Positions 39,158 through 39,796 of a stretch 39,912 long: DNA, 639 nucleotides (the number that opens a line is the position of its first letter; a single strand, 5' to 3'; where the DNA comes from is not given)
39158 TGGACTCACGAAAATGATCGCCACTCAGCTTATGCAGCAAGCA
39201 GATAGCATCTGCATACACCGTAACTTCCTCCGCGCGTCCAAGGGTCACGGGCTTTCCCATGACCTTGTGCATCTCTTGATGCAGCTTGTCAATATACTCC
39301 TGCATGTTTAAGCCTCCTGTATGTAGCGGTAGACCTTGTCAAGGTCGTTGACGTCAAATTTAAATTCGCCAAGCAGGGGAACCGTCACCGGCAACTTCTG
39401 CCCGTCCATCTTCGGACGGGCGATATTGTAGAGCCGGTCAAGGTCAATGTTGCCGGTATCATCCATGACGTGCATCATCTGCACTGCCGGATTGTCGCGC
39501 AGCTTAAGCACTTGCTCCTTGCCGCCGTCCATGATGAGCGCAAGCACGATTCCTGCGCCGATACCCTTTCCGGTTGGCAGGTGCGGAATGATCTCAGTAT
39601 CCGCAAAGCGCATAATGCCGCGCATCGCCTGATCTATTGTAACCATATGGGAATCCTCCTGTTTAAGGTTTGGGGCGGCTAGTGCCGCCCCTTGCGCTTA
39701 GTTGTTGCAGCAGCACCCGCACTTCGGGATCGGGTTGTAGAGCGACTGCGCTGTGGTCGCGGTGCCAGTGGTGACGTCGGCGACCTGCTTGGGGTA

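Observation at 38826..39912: Separately promoted three-gene cargo operon between the lysis cassette and attP, crossing the circular junction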

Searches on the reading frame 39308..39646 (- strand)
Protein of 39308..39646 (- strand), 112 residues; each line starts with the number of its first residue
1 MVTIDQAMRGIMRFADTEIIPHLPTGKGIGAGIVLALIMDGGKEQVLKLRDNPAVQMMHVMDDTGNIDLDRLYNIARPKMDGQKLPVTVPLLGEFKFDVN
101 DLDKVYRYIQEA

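Call 9: search_protein_families(library=pfam, max_evalue=1, proteins=[window:39308-39646:-])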
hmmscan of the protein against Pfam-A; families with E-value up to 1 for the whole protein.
window:39308-39646:- (112 aa): 0 families

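Call 10: search_protein_families(library=phrogs, max_evalue=1, proteins=[window:39308-39646:-])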
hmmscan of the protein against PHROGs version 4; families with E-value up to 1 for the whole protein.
window:39308-39646:- (112 aa): 0 families

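Call 11: search_protein_families(library=ncbifam, max_evalue=1, proteins=[window:39308-39646:-])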
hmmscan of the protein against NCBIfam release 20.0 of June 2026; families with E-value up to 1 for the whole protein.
window:39308-39646:- (112 aa): 0 families

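Call 12: search_protein_families(library=padloc, max_evalue=1, proteins=[window:39308-39646:-])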
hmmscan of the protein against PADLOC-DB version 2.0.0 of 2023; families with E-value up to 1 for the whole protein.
window:39308-39646:- (112 aa): 0 families

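Call 14: search_dna_similar(query=window:39308-39646:-, collection=phages, mode=protein, max_evalue=0.01)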
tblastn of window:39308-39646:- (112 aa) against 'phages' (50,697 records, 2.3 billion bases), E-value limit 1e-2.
Records with a match: 2; places in all: 2; records where one place covers at least 80% of the query: 2.
Best place of each record, by identity: 60-80% 1; <60% 1.
By first word of the organism name: Bacteriophage 2.
By host as written in the record: - 2.
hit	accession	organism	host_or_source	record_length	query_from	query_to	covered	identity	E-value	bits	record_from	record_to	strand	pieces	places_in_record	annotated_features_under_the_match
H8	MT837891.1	Bacteriophage sp.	human fecal samples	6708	2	112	99%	69.4%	6e-47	165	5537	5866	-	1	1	record has no annotation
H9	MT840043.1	Bacteriophage sp.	human fecal samples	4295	1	109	97%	32.1%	4e-12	66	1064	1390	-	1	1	record has no annotation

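Call 35: search_solved_structures(query=window:39308-39646:-, max_evalue=10)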
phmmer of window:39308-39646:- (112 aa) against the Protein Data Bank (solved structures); distinct sequences matched with E-value up to 10: 1.
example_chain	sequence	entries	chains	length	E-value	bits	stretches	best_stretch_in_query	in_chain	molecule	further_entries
8ahx_E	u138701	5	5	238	2.7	11.3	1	18-47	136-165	Ion-translocating oxidoreductase complex subunit E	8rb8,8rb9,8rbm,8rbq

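Call 37: find_homologous_proteins(query=window:39308-39646:-)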
Query window:39308-39646:- (112 aa): 481 proteins with E <= 0.001 among 481 candidates; the best 120 are listed.
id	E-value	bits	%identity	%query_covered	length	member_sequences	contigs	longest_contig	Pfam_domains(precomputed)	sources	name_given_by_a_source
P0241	5.5e-66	237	97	100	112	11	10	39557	-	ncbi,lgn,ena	-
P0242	2.1e-64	232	96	100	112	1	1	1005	-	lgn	-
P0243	3.5e-63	228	94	100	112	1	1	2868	-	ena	-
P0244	3.8e-63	228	95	100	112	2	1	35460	-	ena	-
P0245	5.0e-63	228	92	100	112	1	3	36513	-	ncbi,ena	-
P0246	2.8e-57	209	83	100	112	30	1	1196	-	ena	-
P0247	5.9e-56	205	82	100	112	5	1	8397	-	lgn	-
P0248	9.0e-56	204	91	90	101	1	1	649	-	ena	-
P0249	1.2e-55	204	80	100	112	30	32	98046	-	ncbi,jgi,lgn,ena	jgi:hypothetical protein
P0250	1.8e-55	203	82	100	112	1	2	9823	-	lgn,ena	-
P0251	4.0e-55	202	81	100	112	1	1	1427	-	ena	-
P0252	2.2e-54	200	81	99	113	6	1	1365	-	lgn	-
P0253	3.0e-54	199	79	100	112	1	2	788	-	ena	-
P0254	3.0e-54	199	80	100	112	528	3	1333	-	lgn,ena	-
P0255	3.4e-54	199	80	100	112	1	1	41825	-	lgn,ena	-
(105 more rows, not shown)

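Call 58: predict_structure(alignment_id=A2)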
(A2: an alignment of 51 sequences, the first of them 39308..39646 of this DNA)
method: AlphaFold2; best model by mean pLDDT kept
length: 112 residues; sequences in the alignment: 51
mean_pLDDT: 80.7   pTM: 0.74
mean pLDDT of the five models: 80.7, 72.8, 72.8, 62.9, 44.8
residues with pLDDT >= 90: 28; 70-90: 58; 50-70: 26; < 50: 0
segments of 3 or more residues with pLDDT < 50: none
pLDDT, mean of each block of 10 residues (from residue 1): 92 87 73 68 82 87 92 80 64 68 92 94
secondary structure, 60 per line:
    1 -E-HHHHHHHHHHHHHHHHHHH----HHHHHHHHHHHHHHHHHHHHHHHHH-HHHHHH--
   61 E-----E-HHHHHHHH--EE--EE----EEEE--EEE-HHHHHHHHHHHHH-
elements in order: H4-22 H27-51 H53-58 H69-76 E89-92 E95-97 H99-111

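Call 62: fold_search(model_id=the predicted structure, library=pdb)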
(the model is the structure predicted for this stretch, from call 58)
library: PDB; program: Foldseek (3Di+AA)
matches with E <= 10: 16; with E <= 0.001: 0
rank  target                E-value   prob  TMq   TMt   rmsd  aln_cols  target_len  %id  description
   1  3dpj_E                5.8e+00  0.03  0.18  0.12  10.8        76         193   16  The crystal structure of a TetR transcription regulator from Silicibacter pomeroyi DSS (released 2008-09-02)
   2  3he0_C                6.5e+00  0.01  0.15  0.11  12.5       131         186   13  The Structure of a Putative Transcriptional Regulator TetR Family Protein from Vibrio parahaemolyticus. (released 2009-07-07)
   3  5zeo                  7.4e+00  0.01  0.17  0.14  14.1       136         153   10  X-ray structure of sperm whale V21C/V66C/F46S myoglobin mutant with an intramolecular disulfide bond (released 2018-05-09)
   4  5wfq_N                7.8e+00  0.02  0.20  0.06  17.1       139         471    9  Ligand-bound Ras:SOS:Ras complex (released 2018-05-23)
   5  2zdi_C                7.8e+00  0.01  0.17  0.13  17.6       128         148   10  Crystal structure of Prefoldin from Pyrococcus horikoshii OT3 (released 2008-02-05)
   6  8rxa_A                8.3e+00  0.06  0.31  0.33   9.8       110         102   14  ACDC domain of AP2-O5 from Plasmodium falciparum (released 2024-03-06)
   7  6d5v_S                8.3e+00  0.02  0.20  0.06  16.8       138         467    8  Ras:SOS:Ras in complex with a small molecule activator (released 2018-09-19)
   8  7l78_A                8.8e+00  0.08  0.29  0.11   3.8        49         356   14  H235C variant of Yeast Ferrochelatase (released 2021-11-24)
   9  8ara_B                8.8e+00  0.06  0.24  0.34   4.6        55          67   18  Heterologous Complex of Aeromonas hydrophila Type III secretion substrate AscX with Yersinia enterocolitica chaperone  (released 2023-04-26)
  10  3zqm_A                8.8e+00  0.03  0.14  0.24   8.9        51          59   14  Crystal structure of the small terminase oligomerization core domain from a SPP1-like bacteriophage (crystal form 1) (released 2011-12-28)
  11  5daj_G                8.8e+00  0.02  0.14  0.10  11.5        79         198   14  Crystal structure of NalD, the secondary repressor of MexAB-OprM multidrug efflux pump in Pseudomonas aeruginosa (released 2016-04-20)
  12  3zqm_H                9.4e+00  0.02  0.14  0.25   8.9        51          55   14  Crystal structure of the small terminase oligomerization core domain from a SPP1-like bacteriophage (crystal form 1) (released 2011-12-28)
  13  1ui6_B                9.4e+00  0.02  0.17  0.11  10.8        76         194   10  Crystal structure of gamma-butyrolactone receptor (ArpA-like protein) (released 2004-07-27)
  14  8acw_D                9.9e+00  0.05  0.27  0.17   5.9        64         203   16  X-ray structure of Na+-NQR from Vibrio cholerae at 3.4 A resolution (released 2023-07-12)
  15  4nyi_S                9.9e+00  0.01  0.21  0.06  17.1       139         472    9  Approach for Targeting Ras with Small Molecules that Activate SOS-Mediated Nucleotide Exchange (released 2014-03-12)
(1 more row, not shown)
